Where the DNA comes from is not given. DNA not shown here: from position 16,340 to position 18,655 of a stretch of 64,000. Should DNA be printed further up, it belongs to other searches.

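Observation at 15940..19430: Phage-encoded Clp proteolytic system: N-domain-less ClpC-like unfoldase with a divergent UVR-repeat gene and an adjacent M20/M42-like peptidase; ClpP encoded separately at 43043-43789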

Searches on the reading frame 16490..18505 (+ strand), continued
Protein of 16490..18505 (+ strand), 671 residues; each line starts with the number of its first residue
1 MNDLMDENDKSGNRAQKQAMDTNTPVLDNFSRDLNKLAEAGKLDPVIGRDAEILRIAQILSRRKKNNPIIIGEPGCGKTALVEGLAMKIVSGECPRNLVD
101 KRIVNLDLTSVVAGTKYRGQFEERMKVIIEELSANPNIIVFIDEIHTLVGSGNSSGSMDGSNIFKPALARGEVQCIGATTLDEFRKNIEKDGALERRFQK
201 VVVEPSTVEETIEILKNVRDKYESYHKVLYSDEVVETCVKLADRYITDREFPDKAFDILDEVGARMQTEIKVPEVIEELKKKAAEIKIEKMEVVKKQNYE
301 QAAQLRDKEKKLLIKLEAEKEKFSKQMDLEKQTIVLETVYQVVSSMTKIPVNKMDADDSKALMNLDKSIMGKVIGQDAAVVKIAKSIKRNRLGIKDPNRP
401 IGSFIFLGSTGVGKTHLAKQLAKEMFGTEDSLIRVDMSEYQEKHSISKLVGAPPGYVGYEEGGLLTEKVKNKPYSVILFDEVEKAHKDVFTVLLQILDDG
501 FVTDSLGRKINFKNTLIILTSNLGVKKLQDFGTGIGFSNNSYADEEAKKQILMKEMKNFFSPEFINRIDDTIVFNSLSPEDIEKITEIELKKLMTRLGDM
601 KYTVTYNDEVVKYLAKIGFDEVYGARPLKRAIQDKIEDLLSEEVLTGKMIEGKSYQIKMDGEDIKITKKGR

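Call 15: find_related_loci(query=window:16490-18505:+, collection=viral_contigs, flank=10000)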
Query window:16490-18505:+ (671 aa) in viral_contigs; peptide patterns used: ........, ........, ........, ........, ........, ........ (x = any residue, [..] = any of these).
600 stretches matched a pattern (row limit reached: there are more); 594 encode a relative of the query (tblastn E <= 1e-3); the best 80 are kept; 80 distinct loci.
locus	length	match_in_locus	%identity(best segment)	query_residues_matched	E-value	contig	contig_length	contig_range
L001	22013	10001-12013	97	1-671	0e+0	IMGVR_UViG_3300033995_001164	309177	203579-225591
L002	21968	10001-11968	89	16-671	0e+0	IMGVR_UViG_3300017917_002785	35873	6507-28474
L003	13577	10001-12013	86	1-671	0e+0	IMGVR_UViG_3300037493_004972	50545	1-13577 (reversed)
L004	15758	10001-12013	84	1-671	0e+0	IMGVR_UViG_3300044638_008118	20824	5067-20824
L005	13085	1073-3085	86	1-671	0e+0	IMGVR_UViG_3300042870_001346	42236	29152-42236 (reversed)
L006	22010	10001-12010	85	1-671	0e+0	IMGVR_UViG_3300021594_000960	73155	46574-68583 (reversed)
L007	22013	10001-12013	86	1-671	0e+0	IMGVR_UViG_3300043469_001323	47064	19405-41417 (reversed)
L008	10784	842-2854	85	1-671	0e+0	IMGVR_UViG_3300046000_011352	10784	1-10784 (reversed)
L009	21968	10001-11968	86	1-657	0e+0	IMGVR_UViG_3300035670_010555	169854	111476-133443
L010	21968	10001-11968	86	1-657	0e+0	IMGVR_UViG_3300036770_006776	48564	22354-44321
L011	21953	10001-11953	86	13-663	0e+0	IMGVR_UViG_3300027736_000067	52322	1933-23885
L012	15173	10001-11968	86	1-657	0e+0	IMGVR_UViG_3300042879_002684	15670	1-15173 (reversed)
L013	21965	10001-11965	86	17-671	0e+0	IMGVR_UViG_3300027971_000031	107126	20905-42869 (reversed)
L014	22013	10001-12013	85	1-671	0e+0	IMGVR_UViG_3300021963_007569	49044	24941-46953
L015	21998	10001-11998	85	1-666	0e+0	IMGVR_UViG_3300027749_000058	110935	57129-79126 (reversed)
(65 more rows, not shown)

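Call 51: list_cluster_members(proteins=[P0040, P0076, P0042, P0023, window:16490-18505:+, window:43043-43789:+, window:18588-19430:-, window:15940-16317:-])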
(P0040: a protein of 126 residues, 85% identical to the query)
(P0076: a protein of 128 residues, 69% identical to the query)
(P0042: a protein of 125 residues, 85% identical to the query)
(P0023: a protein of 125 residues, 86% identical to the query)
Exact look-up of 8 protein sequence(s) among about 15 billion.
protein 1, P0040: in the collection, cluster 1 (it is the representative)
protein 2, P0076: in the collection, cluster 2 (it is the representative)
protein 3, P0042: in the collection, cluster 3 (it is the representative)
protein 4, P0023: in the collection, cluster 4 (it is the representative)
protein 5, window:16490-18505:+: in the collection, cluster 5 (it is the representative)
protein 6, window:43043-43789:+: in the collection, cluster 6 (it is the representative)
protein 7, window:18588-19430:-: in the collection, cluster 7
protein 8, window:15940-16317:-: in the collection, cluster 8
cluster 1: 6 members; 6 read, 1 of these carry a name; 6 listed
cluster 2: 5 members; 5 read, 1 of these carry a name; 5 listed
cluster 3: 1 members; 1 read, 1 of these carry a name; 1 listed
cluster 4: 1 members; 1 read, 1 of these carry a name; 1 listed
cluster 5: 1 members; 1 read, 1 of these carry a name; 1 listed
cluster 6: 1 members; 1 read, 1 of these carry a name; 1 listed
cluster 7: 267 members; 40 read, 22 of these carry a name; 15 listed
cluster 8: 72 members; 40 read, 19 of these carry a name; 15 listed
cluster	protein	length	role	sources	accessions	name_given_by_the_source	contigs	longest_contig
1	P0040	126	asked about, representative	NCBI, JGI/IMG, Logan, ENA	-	protein-arginine kinase activator protein McsA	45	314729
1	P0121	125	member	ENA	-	-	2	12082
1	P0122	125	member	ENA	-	-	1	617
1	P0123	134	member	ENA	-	-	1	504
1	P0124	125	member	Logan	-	-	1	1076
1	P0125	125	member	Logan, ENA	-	-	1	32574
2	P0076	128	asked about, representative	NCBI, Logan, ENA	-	-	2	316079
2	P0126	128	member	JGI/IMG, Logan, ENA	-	protein-arginine kinase activator protein McsA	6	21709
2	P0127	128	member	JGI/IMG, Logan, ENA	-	-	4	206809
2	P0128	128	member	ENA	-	-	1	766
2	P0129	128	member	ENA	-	-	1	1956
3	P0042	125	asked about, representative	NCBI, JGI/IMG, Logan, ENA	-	protein-arginine kinase activator protein McsA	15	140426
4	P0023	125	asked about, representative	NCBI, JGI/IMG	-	protein-arginine kinase activator protein McsA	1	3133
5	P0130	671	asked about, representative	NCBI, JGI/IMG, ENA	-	ATP-dependent Clp protease ATP-binding subunit ClpC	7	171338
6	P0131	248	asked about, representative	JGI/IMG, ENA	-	ATP-dependent Clp protease protease subunit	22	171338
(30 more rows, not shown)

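Call 52: find_encoding_contigs(protein=window:16490-18505:+, flank=10000, max_places=4)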
Protein window:16490-18505:+ (671 aa): 7 contigs read that carry it; 4 places shown.
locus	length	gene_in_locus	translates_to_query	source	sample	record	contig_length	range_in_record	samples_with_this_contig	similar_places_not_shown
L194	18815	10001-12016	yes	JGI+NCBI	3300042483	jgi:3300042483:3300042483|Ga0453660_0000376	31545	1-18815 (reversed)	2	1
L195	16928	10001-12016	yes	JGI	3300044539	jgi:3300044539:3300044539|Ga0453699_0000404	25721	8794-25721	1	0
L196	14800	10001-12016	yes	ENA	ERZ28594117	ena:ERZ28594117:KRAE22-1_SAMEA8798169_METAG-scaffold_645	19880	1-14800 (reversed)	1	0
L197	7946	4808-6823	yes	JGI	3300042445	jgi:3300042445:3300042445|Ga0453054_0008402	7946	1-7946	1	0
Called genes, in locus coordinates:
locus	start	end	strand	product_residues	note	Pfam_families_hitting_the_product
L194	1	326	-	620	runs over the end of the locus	PF07230:Portal_T4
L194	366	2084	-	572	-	PF03237:Terminase_6N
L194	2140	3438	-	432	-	-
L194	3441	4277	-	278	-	-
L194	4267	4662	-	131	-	-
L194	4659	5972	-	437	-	-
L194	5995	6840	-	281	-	-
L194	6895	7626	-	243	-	-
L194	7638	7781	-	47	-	PF13619:KTSC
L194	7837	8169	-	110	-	-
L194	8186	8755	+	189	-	PF05118:Asp_Arg_Hydrox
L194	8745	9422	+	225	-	PF03567:Sulfotransfer_2 (weak)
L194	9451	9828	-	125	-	PF02151:UVR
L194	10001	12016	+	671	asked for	PF06414:Zeta_toxin (faint), PF00004:AAA, PF17871:AAA_lid_9, PF00158:Sigma54_activat (weak), PF07724:AAA_2, PF00004:AAA, PF07728:AAA_5, PF10431:ClpB_D2-small, +7 more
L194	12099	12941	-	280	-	-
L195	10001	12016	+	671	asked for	PF06414:Zeta_toxin (faint), PF00004:AAA, PF17871:AAA_lid_9, PF00158:Sigma54_activat (weak), PF07724:AAA_2, PF00004:AAA, PF07728:AAA_5, PF10431:ClpB_D2-small, +7 more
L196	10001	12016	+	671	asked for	PF06414:Zeta_toxin (faint), PF00004:AAA, PF17871:AAA_lid_9, PF00158:Sigma54_activat (weak), PF07724:AAA_2, PF00004:AAA, PF07728:AAA_5, PF10431:ClpB_D2-small, +7 more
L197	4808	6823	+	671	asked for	PF06414:Zeta_toxin (faint), PF00004:AAA, PF17871:AAA_lid_9, PF00158:Sigma54_activat (weak), PF07724:AAA_2, PF00004:AAA, PF07728:AAA_5, PF10431:ClpB_D2-small, +7 more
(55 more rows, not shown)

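Call 53: find_related_loci(query=window:16490-18505:+, collection=genome_contigs, flank=4000)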
Query window:16490-18505:+ (671 aa) in genome_contigs; peptide patterns used: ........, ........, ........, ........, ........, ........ (x = any residue, [..] = any of these).
600 stretches matched a pattern (row limit reached: there are more); 599 encode a relative of the query (tblastn E <= 1e-3); the best 80 are kept; 80 distinct loci.
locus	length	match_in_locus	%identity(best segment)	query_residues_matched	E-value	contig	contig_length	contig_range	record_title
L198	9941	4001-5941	60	17-660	0e+0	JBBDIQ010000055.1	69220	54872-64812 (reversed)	MAG: Flavobacteriaceae bacterium isolate LejiaA_38_19 Lejia_A_717_length_69220_cov_11, whole genome shotgun sequence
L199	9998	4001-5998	60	7-669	0e+0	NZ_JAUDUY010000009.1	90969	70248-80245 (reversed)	Robiginitalea aurantiaca strain M39 scaffold_9_length=90970, whole genome shotgun sequence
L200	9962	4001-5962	59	17-667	0e+0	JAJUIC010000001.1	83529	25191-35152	MAG: Flavobacteriaceae bacterium isolate bin80 k141_46373_length_83529_cov_64.3786, whole genome shotgun sequence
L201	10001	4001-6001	59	8-666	0e+0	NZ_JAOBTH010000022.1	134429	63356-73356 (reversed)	Tenacibaculum haliotis strain KCTC 52419 Contig22Tenacibaculum, whole genome shotgun sequence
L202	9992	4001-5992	59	9-667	0e+0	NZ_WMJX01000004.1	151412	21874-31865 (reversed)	Myroides albus strain BIT-d1 Scaffold4, whole genome shotgun sequence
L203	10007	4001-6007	59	7-668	0e+0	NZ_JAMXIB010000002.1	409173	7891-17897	Robiginitalea marina strain 2V75 scaffold_2_length=409174, whole genome shotgun sequence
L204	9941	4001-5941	60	24-667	0e+0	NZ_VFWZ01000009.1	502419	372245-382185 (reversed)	Aquimarina algicola strain M625 scaffold9, whole genome shotgun sequence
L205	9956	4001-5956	58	22-670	0e+0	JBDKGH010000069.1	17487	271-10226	MAG: Bacteroidota bacterium isolate farmington_2019_sw_WHONDRS-S19S_0053_B_bin.73 scaffold_374144, whole genome shotgun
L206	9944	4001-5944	60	25-669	0e+0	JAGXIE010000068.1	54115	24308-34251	MAG: Flavobacteriaceae bacterium isolate LH_M79 k141_316244, whole genome shotgun sequence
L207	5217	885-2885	59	2-666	0e+0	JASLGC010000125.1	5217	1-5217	MAG: Flavobacterium sp. isolate SHSU.bins.402 k141_3133217, whole genome shotgun sequence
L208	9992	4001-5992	59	7-667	0e+0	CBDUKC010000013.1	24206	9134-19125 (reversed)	MAG TPA_asm: uncultured Maribacter sp. isolate SRR22808120_concoct_56 genome assembly, contig: ERZ25043458.1582, whole g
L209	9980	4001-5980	59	8-667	0e+0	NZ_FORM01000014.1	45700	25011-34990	Olleya namhaensis strain DSM 28881, whole genome shotgun sequence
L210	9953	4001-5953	59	22-669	0e+0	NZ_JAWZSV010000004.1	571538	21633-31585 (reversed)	Polaribacter sp. PL03 contig4, whole genome shotgun sequence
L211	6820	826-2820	58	16-671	0e+0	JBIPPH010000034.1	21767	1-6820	MAG: Bacteroidia bacterium isolate ME2015-07-03_3300042555_group6_bin23 Rohwer_bin1032_scaffold_916_c1, whole genome sho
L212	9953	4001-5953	58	22-669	0e+0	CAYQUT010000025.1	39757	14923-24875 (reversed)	MAG TPA_asm: uncultured Chryseobacterium sp. isolate SRP219642_co8_20 genome assembly, contig: NODE_1016_length_39757_co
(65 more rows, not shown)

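Call 91: get_annotated_region(hit=H21, flank=4000)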
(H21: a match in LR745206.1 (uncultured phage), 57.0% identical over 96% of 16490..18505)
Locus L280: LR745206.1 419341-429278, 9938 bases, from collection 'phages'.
description: uncultured phage genome assembly, chromosome: 1.
organism: uncultured phage (NCBI taxid 278008)
taxonomy: Viruses; environmental samples
host: -; source: metagenomic; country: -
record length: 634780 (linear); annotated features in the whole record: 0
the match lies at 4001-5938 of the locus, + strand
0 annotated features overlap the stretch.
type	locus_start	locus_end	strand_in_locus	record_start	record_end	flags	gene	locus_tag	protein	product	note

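Call 92: get_annotated_region(hit=H23, flank=4000)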
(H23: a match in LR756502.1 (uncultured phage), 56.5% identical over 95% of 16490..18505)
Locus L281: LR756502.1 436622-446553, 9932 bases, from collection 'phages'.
description: uncultured phage genome assembly, chromosome: 1.
organism: uncultured phage (NCBI taxid 278008)
taxonomy: Viruses; environmental samples
host: -; source: metagenomic; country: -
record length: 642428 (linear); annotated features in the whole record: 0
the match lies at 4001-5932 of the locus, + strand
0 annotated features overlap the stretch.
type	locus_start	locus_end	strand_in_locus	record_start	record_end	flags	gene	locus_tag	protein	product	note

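Call 107: search_protein_families(library=padloc, proteins=[window:16490-18505:+], max_evalue=0.001)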
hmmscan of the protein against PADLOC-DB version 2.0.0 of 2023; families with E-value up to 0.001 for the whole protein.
window:16490-18505:+ (671 aa): 9 families
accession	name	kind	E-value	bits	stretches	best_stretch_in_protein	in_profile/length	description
PDLC04606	PDC-M37B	-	5e-42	142.5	2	279-529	58-300/390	-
PDLC04605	PDC-M37B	-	4.5e-30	103.2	1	306-527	210-428/518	-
PDLC03838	DolB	-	3.6e-29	100.2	2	290-524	59-279/375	-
PDLC04140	mad8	-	4.5e-11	40.8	1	406-597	32-139/314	mads_8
PDLC00915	TRIP13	-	8.2e-11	39.8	1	70-151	68-148/302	TRIP13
PDLC05079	PDC-S73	-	3.5e-05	20.8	0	64-90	190-216/752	-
PDLC01993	RtcR--CARF_AAA_HTH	-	0.00045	16.8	0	405-499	208-304/523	-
PDLC00299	PtuA1|PtuA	-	0.00048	17.2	0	268-367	242-339/535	AAA ATPase domain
PDLC04235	PDC-M01A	-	0.00062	16.8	0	62-96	183-217/510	-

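Call 111: search_protein_representatives(protein=window:16490-18505:+)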
Query: 671 residues. Proteins with E-value up to 0.001 (for the whole library): 67684; up to 1e-10: 45326; up to 1e-30: 20605. The best 150 are listed.
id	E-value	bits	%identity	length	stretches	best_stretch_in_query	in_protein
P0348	7.0e-228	774.7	54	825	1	11-666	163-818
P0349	1.2e-222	757.4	52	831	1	9-660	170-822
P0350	5.8e-221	751.9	54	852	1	16-655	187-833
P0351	8.1e-220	748.1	50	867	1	12-667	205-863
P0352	1.9e-219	746.8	54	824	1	20-659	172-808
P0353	7.7e-213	725.0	53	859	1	17-667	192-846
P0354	4.3e-211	719.2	51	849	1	16-657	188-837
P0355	9.6e-210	714.8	52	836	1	12-656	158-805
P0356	4.8e-209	712.5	55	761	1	74-664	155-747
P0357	1.1e-208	711.2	50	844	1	5-658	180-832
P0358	4.9e-208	709.2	54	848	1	22-654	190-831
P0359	3.1e-206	703.2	51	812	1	26-664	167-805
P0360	1.5e-204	697.6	51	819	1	9-665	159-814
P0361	1.6e-204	697.5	56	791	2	334-649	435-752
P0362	3.6e-203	693.1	52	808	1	24-656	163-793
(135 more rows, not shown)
